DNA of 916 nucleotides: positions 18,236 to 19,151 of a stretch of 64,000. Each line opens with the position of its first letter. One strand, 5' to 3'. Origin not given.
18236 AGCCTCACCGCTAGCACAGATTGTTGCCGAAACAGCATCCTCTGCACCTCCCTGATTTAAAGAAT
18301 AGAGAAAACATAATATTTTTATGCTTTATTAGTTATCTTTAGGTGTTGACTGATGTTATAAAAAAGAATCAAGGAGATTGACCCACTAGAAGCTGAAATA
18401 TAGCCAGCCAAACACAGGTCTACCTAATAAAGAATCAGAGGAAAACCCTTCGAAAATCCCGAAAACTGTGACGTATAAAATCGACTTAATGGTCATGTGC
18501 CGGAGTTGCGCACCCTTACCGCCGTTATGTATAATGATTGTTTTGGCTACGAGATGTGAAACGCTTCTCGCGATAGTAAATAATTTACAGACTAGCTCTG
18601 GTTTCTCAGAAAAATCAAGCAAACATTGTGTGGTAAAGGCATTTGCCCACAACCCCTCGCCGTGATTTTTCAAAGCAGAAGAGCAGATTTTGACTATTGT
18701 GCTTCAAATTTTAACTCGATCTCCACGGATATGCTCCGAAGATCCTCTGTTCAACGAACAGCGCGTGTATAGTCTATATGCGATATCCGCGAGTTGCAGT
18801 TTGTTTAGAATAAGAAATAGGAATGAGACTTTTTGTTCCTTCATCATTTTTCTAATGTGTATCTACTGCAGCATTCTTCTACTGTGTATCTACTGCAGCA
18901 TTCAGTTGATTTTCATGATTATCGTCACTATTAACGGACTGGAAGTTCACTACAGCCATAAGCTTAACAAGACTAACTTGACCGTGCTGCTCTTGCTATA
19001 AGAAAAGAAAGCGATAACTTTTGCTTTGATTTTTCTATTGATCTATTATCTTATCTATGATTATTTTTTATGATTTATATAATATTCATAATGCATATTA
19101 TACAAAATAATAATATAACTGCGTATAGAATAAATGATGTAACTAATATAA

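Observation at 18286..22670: Near-intact piggyBac element with a two-exon transposase and one in-frame stop, inserted 3 bp from a splice acceptor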

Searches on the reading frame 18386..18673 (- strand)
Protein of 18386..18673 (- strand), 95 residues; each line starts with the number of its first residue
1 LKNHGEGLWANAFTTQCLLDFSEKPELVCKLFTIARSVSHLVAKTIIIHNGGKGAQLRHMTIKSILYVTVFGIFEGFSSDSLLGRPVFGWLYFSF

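Call 50: search_protein_families(library=pfam, proteins=[window:18386-18673:-], max_evalue=0.01)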
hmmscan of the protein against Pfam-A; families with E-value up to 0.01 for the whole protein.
window:18386-18673:- (95 aa): 0 families

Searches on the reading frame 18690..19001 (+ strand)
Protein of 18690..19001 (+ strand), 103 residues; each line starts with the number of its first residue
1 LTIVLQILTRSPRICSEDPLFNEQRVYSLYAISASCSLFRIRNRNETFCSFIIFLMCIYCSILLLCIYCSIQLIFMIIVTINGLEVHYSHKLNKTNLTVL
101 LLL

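Call 50: search_protein_families(library=pfam, proteins=[window:18690-19001:+], max_evalue=0.01)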
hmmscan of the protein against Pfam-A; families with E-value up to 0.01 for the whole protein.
window:18690-19001:+ (103 aa): 0 families
